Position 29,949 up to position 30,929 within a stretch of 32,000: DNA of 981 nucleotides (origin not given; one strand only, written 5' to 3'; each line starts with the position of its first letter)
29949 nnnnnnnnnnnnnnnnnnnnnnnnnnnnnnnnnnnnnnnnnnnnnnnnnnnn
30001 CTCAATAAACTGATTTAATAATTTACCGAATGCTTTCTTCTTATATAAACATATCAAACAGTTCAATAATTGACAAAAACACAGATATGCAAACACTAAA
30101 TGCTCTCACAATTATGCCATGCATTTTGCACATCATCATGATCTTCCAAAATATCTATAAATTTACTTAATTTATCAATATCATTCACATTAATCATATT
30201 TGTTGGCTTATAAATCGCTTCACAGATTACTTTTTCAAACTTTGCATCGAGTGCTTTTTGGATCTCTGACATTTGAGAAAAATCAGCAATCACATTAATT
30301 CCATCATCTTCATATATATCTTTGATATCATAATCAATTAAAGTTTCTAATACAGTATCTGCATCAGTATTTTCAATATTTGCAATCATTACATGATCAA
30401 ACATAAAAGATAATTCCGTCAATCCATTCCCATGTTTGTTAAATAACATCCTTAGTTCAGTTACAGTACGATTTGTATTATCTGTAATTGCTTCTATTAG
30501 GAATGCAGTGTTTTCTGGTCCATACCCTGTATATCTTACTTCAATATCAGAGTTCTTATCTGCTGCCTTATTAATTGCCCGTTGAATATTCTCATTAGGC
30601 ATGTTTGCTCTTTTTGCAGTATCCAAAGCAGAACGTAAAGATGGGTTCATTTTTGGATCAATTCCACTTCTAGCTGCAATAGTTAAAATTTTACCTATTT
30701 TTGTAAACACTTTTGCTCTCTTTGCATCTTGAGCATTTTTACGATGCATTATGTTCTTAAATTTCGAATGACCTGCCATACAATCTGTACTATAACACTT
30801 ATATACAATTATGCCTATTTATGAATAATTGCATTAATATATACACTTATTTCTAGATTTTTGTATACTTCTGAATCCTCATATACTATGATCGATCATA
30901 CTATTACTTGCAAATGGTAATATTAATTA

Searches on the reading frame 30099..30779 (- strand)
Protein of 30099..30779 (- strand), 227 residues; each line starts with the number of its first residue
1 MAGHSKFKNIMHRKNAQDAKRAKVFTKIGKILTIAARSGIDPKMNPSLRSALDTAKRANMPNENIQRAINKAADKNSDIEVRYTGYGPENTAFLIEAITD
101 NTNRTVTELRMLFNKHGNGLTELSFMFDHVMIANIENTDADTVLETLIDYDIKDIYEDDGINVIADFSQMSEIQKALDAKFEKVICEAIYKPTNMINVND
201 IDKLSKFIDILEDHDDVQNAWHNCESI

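Call 8: search_protein_families(library=ncbifam, proteins=[window:30099-30779:-])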
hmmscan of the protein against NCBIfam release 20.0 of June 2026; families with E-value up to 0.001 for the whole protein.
window:30099-30779:- (227 aa): 3 families
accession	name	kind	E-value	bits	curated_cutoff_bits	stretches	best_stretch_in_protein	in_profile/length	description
NF001030.0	PRK00110.1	equivalog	2.2e-70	237.1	243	1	1-225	1-235/245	YebC/PmpR family DNA-binding transcriptional regulator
TIGR01033.1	TIGR01033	subfamily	3.7e-60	203.6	208.75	1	1-225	1-238/238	YebC/PmpR family DNA-binding transcriptional regulator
NF009044.0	PRK12378.1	subfamily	2.7e-59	200.8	196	1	6-225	4-237/239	YebC/PmpR family DNA-binding transcriptional regulator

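Call 54: find_encoding_contigs(protein=window:30099-30779:-, flank=10000, max_places=4)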
Protein window:30099-30779:- (227 aa): 1 contig read that carries it; 1 place shown.
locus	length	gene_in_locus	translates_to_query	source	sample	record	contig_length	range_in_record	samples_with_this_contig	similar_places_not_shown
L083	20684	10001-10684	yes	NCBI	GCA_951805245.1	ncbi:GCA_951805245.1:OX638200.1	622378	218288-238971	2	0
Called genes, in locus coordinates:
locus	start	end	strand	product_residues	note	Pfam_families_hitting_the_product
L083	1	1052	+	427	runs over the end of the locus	PF00344:SecY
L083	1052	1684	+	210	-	PF00406:ADK, PF13207:AAA_17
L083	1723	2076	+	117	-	PF00416:Ribosomal_S13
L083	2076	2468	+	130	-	PF00411:Ribosomal_S11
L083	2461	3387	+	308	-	PF01193:RNA_pol_L, PF01000:RNA_pol_A_bac, PF03118:RNA_pol_A_CTD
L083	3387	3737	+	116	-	PF01196:Ribosomal_L17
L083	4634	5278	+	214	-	PF01612:DNA_pol_A_exo1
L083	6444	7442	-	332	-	PF01266:DAO (faint), PF01946:Thi4 (weak), PF03486:HI0933_like (faint), PF07992:Pyr_redox_2, PF12831:FAD_oxidored (weak), PF13434:Lys_Orn_oxgnase (faint), PF13738:Pyr_redox_3, PF00070:Pyr_redox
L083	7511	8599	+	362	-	PF03462:PCRF, PF00472:RF-1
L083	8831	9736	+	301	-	-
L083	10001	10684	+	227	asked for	PF20772:TACO1_YebC_N, PF01709:Transcrip_reg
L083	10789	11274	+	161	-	PF02075:RuvC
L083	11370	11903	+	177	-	PF00572:Ribosomal_L13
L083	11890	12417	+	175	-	PF00380:Ribosomal_S9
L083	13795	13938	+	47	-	-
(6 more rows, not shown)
